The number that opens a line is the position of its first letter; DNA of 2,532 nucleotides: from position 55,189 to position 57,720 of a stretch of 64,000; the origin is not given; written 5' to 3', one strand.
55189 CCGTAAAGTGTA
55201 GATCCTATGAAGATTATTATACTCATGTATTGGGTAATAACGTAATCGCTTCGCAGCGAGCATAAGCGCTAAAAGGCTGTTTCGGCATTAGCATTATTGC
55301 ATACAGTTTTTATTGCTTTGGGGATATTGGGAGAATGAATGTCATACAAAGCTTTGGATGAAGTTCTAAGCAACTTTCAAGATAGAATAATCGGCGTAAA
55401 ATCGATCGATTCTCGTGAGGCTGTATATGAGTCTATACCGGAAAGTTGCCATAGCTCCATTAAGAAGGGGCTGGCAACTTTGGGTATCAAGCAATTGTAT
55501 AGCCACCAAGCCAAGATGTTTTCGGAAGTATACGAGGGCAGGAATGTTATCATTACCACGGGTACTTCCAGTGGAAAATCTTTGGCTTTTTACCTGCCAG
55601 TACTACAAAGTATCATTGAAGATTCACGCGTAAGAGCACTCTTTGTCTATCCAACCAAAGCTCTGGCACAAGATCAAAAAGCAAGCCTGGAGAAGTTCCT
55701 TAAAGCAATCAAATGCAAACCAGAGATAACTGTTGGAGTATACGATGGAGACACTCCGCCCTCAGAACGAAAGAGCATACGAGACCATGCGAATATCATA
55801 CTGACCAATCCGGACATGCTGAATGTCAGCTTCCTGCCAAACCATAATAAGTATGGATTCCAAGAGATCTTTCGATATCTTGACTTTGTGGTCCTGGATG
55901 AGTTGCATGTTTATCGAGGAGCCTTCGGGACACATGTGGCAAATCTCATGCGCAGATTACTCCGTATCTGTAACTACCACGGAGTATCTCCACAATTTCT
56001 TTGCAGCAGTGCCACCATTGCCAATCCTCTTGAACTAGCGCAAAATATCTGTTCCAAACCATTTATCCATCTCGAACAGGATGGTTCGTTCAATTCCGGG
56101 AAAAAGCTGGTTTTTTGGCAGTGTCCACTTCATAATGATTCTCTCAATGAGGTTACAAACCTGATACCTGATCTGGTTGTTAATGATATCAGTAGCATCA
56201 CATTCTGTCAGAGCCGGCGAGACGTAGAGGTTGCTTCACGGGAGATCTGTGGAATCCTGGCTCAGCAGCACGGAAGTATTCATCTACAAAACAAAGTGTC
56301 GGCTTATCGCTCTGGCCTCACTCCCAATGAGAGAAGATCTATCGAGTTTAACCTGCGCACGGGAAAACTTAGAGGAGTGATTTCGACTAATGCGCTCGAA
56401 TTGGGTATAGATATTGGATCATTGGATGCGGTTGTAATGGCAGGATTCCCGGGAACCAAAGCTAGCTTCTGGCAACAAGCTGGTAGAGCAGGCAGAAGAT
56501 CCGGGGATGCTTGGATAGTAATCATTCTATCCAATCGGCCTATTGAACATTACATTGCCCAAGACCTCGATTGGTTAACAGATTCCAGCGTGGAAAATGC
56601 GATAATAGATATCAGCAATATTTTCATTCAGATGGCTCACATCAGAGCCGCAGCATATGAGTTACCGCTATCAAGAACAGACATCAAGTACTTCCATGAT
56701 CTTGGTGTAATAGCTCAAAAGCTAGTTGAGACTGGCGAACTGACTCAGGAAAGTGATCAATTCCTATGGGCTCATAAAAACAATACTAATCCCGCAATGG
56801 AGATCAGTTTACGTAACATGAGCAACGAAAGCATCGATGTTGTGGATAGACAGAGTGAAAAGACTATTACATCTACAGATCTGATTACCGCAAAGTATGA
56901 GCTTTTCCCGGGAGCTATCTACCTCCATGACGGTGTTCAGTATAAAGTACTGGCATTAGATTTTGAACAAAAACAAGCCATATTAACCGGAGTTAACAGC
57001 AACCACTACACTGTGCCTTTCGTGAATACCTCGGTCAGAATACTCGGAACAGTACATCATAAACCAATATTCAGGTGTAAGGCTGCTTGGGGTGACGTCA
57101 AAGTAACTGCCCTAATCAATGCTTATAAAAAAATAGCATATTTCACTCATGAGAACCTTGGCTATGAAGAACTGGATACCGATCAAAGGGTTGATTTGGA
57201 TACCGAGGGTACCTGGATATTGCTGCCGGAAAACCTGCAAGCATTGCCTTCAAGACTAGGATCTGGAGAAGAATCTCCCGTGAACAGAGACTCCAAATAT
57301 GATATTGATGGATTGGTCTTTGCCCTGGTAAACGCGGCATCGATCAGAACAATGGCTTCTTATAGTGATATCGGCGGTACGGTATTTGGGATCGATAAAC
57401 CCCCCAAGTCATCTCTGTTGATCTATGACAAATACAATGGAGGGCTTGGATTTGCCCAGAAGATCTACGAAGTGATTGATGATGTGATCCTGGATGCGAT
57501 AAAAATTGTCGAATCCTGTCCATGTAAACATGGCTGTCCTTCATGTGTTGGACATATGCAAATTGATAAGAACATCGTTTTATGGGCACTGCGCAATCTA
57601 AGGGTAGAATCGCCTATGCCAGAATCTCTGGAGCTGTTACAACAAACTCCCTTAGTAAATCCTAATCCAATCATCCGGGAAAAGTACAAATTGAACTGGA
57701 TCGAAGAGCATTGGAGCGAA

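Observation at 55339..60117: Single polypeptide fusing a MrfA/YprA-like helicase (with DUF1998) to a MrfB-like DEDDh exonuclease through HEAT-like repeats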

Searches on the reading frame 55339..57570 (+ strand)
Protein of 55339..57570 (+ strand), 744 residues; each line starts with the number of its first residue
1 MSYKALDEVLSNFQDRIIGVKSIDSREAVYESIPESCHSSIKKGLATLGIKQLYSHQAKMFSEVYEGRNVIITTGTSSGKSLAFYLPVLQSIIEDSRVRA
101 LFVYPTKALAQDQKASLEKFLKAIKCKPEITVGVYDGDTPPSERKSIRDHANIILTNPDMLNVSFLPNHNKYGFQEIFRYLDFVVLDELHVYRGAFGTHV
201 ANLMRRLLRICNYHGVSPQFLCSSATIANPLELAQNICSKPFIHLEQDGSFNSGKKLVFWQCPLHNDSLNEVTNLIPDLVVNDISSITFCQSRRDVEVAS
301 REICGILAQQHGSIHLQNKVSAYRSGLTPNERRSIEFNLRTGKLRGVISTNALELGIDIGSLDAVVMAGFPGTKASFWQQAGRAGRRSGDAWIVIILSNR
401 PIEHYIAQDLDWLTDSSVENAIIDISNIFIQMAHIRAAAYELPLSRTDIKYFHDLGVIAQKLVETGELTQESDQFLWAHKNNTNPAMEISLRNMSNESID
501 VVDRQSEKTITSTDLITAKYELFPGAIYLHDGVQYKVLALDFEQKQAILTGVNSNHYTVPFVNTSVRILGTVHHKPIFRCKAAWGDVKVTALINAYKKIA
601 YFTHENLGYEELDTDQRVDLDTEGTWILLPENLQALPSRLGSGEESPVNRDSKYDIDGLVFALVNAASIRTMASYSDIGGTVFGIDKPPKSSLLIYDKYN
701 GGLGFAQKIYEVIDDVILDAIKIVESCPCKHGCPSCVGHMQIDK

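Call 98: search_solved_structures(query=window:55339-57570:+, max_evalue=1e-20, show_alignments=1)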
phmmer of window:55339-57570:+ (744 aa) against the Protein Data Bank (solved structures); distinct sequences matched with E-value up to 1e-20: 3.
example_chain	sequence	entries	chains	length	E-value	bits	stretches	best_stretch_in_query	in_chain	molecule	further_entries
6znp_A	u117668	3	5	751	7.3e-146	490.3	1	2-738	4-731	Uncharacterized ATP-dependent helicase YprA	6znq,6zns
5v9x_A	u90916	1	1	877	1.2e-26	96.2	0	56-312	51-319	ATP-dependent DNA helicase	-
7lhl_A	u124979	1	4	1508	5.7e-26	94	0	56-312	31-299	ATP-dependent DNA helicase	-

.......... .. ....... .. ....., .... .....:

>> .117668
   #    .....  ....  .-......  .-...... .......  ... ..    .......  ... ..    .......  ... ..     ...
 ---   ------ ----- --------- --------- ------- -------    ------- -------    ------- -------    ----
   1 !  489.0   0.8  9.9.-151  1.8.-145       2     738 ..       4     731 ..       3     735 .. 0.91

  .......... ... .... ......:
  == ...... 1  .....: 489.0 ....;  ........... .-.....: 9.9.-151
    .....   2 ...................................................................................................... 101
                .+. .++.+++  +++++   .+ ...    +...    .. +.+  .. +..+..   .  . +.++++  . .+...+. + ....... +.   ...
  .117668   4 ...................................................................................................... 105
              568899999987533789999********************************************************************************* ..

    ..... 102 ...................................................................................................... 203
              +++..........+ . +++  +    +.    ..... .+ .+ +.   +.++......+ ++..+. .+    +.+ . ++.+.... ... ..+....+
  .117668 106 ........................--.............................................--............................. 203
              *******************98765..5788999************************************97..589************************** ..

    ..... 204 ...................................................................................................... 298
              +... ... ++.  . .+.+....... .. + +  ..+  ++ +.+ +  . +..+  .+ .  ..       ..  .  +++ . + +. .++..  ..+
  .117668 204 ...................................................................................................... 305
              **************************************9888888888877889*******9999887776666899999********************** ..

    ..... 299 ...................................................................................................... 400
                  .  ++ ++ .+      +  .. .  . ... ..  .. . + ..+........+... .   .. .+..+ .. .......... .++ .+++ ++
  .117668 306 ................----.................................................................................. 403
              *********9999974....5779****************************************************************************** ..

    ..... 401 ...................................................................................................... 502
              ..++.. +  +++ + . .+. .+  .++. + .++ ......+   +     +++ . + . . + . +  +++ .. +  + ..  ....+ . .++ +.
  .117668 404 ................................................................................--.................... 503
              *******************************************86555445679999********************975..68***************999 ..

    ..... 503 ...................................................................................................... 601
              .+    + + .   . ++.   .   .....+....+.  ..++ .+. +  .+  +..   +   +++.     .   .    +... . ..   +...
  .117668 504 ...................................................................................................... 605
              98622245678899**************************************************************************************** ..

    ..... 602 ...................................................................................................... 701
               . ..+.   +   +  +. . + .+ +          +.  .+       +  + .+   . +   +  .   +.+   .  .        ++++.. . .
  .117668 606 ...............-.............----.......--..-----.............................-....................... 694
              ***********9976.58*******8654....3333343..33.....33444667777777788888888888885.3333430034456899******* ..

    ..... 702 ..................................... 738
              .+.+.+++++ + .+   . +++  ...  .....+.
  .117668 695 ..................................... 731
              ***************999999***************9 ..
